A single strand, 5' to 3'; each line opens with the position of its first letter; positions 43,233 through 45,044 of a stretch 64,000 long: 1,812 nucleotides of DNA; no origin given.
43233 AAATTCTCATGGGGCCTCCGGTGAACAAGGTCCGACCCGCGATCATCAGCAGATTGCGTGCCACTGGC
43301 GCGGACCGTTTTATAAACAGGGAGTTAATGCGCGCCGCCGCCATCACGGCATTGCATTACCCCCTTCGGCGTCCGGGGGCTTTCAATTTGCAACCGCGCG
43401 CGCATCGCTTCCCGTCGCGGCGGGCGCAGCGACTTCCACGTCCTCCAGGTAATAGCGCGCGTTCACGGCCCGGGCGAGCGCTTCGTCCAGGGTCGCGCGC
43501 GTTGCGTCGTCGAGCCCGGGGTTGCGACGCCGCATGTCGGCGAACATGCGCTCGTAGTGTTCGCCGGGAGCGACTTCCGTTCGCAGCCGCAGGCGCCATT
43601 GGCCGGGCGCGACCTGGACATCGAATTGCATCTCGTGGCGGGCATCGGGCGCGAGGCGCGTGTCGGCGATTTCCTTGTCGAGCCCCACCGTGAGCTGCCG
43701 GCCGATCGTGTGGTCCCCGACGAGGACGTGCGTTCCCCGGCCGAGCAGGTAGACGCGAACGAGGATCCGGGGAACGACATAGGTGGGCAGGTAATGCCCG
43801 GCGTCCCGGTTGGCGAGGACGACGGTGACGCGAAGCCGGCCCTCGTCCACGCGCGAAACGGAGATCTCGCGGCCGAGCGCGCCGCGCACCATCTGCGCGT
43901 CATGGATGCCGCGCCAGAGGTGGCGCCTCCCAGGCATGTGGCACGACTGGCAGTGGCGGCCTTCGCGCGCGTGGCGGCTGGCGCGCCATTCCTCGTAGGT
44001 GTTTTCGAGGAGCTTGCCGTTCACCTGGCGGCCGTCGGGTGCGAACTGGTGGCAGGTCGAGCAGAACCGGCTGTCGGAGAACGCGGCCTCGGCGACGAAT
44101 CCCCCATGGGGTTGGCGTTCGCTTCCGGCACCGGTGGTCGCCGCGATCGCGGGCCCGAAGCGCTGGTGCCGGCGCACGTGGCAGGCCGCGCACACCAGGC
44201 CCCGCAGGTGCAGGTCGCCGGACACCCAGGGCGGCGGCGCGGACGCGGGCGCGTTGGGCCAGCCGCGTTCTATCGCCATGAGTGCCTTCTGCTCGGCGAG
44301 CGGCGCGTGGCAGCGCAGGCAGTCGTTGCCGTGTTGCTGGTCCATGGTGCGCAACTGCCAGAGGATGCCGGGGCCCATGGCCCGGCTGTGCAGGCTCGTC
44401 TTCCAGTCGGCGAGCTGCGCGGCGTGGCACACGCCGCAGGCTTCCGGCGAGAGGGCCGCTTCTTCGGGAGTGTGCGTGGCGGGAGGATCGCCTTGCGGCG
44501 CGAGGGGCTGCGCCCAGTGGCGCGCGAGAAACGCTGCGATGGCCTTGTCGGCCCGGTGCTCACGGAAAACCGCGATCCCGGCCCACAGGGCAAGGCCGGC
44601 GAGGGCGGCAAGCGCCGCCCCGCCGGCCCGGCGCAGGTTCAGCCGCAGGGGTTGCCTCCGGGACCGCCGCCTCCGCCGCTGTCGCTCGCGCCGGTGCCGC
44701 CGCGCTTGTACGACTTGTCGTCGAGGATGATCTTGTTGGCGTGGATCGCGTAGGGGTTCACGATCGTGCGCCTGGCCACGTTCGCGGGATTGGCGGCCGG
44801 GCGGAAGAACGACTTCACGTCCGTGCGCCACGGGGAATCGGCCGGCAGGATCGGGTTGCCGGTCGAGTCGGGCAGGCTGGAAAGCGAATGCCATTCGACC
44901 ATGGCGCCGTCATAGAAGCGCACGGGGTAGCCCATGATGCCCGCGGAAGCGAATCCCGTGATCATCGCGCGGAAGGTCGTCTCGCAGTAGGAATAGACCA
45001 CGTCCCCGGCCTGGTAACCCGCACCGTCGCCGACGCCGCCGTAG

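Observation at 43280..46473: Three near-identical sigma54 promoters with similarly spaced upstream TGCA motifs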

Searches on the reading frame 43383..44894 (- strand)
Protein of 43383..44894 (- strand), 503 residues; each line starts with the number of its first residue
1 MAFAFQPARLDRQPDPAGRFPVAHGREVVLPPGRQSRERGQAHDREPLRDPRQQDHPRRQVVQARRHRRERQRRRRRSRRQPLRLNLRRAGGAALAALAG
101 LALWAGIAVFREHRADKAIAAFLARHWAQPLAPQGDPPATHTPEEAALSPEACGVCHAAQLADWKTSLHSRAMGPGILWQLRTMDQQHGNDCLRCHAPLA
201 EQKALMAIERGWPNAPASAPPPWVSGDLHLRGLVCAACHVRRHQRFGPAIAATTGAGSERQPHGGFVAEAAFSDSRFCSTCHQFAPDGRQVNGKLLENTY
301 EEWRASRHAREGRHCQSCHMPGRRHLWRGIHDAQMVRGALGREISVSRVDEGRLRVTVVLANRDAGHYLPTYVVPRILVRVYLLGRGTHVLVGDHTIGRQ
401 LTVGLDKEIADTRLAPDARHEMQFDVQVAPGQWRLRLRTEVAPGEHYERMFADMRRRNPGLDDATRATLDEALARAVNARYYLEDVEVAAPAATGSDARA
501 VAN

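Call 4: search_protein_families(library=pfam, proteins=[window:43383-44894:-], max_evalue=0.01)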
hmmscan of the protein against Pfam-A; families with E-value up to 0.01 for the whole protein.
window:43383-44894:- (503 aa): 5 families
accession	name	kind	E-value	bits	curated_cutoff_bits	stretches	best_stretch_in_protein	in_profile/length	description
PF22113.1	Mtrc-MtrF_II-IV_dom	-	2.6e-08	34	30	1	235-331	84-175/176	Outer membrane cytochrome MtrC/MtrF-like, domains II/IV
PF14522.11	Cytochrome_C7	-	4.6e-05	23.6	24.8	0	149-196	40-66/67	Cytochrome c7 and related cytochrome c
PF02335.20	Cytochrom_C552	-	0.00051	19.6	24.1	0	299-323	231-255/438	Cytochrome c552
PF13435.11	Cytochrome_C554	-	0.001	20.4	20.8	1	152-207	1-66/84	Cytochrome c554 and c-prime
PF00130.28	C1_1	-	0.0077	16.5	26.5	0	271-320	7-36/53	Phorbol esters/diacylglycerol binding domain (C1 domain)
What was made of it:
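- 43383..44640 (-): Pentaheme c-type cytochrome. The start codon is uncertain, near the rhodanese stop. Pfam MtrC/MtrF domain (call 4).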
